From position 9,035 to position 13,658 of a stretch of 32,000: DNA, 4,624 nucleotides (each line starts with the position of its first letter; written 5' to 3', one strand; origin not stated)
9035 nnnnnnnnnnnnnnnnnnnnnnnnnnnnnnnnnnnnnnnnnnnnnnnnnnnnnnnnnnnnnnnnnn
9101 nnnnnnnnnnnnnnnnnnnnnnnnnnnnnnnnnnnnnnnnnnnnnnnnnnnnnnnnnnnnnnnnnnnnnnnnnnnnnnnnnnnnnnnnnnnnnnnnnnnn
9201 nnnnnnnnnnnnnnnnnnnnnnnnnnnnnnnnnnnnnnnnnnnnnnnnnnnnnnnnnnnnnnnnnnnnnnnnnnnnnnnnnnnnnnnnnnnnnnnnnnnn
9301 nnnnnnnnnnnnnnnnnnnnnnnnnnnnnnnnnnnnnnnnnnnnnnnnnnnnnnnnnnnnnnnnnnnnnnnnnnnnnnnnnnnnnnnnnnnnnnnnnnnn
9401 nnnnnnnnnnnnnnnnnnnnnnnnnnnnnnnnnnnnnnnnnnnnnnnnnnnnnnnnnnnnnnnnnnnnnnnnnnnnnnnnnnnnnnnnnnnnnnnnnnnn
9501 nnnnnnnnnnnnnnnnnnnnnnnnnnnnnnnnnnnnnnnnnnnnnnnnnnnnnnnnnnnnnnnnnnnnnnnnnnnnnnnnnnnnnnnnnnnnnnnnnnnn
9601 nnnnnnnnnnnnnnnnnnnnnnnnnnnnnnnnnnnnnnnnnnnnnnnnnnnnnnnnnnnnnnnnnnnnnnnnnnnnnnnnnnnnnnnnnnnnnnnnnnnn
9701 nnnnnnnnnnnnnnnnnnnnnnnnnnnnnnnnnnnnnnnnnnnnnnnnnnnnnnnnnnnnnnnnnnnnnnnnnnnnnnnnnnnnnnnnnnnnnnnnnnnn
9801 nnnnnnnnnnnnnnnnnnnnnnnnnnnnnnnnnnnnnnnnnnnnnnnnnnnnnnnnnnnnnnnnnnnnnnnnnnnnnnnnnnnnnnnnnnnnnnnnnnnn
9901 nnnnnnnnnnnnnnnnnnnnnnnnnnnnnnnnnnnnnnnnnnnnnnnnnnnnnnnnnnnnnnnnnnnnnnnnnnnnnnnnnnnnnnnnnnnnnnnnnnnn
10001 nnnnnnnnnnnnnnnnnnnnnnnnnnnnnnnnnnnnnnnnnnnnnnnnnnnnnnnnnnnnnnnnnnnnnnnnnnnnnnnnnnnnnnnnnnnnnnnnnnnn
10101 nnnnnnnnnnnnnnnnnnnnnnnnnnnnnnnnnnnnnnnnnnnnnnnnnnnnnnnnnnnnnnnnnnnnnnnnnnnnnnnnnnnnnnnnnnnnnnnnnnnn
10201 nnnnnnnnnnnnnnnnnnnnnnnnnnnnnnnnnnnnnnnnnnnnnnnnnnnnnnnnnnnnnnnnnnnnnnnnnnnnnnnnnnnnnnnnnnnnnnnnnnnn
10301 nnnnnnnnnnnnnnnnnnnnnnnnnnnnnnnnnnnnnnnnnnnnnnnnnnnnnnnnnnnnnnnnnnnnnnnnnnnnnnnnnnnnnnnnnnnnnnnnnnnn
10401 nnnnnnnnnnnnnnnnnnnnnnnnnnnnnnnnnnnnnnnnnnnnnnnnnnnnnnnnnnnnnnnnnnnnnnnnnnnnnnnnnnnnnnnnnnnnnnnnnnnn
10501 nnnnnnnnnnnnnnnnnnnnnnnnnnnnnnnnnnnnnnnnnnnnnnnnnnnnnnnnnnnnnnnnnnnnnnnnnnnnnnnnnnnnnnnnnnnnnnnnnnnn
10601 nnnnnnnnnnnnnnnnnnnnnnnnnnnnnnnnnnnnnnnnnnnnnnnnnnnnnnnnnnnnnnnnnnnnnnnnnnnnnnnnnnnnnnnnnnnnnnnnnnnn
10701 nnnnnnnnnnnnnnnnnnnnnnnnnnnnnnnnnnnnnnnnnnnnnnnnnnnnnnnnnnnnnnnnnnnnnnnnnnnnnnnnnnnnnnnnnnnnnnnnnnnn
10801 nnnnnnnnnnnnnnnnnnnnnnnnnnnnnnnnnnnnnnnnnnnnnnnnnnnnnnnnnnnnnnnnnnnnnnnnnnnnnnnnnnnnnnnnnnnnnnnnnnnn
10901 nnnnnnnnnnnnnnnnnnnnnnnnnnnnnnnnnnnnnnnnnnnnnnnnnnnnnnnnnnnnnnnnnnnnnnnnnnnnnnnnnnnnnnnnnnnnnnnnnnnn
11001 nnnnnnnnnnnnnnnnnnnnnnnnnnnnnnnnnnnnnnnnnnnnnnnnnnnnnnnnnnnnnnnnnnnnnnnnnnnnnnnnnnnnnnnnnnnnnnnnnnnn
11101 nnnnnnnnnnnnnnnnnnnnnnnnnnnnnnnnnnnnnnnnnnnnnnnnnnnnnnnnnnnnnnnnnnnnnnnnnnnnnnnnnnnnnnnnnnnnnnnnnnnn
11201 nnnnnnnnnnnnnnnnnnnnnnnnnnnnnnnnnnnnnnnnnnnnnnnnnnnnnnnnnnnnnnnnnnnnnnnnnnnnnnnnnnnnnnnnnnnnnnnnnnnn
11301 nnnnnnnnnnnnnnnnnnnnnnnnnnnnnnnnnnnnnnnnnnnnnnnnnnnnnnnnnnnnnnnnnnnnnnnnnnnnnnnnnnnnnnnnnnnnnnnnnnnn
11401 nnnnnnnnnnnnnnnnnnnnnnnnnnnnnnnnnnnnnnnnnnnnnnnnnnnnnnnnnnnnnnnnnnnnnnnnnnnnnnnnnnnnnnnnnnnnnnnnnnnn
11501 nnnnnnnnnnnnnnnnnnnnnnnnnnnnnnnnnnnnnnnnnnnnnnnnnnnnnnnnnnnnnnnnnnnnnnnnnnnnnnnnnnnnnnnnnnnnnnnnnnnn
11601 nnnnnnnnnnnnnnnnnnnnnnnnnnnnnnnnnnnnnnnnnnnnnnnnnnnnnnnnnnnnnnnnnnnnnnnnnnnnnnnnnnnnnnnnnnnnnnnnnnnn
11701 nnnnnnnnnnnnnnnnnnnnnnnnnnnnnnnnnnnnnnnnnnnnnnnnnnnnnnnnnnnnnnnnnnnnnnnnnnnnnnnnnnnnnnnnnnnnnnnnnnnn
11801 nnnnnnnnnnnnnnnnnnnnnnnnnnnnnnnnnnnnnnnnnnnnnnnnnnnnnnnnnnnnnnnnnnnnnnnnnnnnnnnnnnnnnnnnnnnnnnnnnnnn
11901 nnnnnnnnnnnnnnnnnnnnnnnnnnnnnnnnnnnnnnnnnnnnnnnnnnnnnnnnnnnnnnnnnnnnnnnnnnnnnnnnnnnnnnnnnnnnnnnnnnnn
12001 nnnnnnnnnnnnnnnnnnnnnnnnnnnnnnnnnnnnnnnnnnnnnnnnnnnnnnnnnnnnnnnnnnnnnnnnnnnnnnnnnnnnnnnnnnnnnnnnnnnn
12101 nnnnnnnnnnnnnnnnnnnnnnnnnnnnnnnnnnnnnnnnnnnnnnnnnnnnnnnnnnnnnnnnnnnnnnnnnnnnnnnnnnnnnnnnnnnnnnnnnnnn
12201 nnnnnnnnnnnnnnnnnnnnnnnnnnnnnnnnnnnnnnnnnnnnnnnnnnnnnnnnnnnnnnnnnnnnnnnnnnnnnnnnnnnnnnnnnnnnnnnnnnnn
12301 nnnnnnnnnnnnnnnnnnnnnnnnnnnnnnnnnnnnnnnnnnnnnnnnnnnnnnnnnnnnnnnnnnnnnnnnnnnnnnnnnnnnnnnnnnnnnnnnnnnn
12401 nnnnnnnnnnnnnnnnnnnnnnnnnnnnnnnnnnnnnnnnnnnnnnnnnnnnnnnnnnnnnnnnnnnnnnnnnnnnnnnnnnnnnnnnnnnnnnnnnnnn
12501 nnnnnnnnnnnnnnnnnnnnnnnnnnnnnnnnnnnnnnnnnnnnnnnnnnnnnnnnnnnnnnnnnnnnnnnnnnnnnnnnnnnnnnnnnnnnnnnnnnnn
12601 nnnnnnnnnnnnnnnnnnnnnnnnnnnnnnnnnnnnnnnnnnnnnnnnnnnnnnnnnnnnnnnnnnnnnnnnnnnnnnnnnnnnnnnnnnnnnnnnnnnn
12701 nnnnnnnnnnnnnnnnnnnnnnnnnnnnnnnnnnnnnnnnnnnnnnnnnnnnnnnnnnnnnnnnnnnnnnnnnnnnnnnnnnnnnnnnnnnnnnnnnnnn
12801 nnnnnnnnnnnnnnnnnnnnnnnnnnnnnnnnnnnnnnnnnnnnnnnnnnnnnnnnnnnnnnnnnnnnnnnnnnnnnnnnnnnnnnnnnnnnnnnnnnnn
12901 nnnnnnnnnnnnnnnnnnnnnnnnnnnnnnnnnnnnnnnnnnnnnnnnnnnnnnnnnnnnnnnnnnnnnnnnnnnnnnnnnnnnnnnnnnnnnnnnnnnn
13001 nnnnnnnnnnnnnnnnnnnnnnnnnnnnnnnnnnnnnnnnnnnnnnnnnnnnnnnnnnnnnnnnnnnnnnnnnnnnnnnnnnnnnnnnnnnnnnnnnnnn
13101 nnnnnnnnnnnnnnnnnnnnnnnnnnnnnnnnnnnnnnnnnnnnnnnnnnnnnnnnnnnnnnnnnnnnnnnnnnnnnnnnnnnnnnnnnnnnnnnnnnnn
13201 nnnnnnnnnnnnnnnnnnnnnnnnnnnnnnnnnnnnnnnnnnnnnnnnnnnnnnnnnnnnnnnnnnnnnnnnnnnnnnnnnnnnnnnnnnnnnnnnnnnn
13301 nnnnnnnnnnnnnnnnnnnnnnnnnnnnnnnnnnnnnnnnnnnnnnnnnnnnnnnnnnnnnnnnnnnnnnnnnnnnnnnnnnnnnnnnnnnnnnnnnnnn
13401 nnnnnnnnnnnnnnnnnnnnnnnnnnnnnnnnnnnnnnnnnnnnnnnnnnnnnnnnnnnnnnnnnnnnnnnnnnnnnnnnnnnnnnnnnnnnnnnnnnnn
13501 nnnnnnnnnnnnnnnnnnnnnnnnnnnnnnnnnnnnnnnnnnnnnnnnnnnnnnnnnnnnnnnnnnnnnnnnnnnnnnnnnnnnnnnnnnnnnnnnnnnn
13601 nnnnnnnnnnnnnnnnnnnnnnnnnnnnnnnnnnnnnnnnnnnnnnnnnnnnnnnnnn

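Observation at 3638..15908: DGR target is the terminal gene of a SEDS-PBP / FHA / PP2C / kinase-like operon: hypervariable receptor coupled to Ser/Thr signalling and a private peptidoglycan synthase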

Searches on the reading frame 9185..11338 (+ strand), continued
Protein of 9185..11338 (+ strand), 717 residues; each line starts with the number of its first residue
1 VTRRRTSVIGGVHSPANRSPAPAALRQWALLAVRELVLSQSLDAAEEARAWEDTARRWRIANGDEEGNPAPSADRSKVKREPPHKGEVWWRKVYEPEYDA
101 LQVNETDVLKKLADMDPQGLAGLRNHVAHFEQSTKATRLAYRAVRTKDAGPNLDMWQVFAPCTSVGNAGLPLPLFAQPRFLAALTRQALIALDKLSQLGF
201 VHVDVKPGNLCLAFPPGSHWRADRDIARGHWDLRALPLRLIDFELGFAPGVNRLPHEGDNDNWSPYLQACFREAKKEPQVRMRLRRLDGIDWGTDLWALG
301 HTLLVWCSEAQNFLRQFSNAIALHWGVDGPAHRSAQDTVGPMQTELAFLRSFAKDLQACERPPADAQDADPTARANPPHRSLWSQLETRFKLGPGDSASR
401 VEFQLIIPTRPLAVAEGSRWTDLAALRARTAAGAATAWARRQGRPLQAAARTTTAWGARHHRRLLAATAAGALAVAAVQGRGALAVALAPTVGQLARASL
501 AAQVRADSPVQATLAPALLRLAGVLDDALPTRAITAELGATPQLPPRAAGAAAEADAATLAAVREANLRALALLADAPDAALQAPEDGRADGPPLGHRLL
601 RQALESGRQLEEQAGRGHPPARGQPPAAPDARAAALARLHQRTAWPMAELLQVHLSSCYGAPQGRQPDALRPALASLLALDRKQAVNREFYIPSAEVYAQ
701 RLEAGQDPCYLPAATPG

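Call 98: list_cluster_members(proteins=[P0001, P0022])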
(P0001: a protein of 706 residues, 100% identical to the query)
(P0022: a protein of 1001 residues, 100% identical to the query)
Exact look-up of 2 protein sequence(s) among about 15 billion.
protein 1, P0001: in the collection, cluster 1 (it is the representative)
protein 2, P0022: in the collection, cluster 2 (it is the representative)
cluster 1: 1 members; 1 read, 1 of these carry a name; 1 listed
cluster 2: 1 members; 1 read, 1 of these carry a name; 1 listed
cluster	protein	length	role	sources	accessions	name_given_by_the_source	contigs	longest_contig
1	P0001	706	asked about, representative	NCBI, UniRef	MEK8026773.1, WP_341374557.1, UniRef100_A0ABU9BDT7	hypothetical protein [Pseudaquabacterium rugosum] | Non-specific serine/threonine protein kinase n=1 Tax=Pseudaquabacterium rugosum ...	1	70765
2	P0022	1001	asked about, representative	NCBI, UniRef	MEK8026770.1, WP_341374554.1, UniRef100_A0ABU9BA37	FtsW/RodA/SpoVE family cell cycle protein [Pseudaquabacterium rugosum] | Probable peptidoglycan glycosyltransferase FtsW n=1 Tax=Pseudaquabacterium rugosum ...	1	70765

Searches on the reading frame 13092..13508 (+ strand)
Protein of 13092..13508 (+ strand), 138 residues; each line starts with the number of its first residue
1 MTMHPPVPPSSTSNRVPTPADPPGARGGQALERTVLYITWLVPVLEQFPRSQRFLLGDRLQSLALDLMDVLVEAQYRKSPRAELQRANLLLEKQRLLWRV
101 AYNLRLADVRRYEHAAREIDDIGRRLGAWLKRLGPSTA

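Call 4: search_protein_families(library=pfam, proteins=[window:13092-13508:+], max_evalue=0.1)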
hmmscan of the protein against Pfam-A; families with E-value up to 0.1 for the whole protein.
window:13092-13508:+ (138 aa): 1 family
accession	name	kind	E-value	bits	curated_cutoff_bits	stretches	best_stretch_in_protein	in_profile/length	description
PF22296.2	bAvd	-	1e-13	52.1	40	1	36-132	9-106/107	bAvd-like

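Call 7: search_protein_families(library=ncbifam, proteins=[window:13092-13508:+], max_evalue=0.1)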
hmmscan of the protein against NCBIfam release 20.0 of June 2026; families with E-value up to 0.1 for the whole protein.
window:13092-13508:+ (138 aa): 1 family
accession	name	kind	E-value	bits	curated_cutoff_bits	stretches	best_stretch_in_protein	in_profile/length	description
NF033474.1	DivGenRetAVD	equivalog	2.1e-25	89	80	1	31-131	4-104/104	diversity-generating retroelement protein Avd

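Call 92: search_protein_families(library=padloc, proteins=[window:13092-13508:+], max_evalue=0.01)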
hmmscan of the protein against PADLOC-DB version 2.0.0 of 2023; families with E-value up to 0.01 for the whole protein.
window:13092-13508:+ (138 aa): 0 families
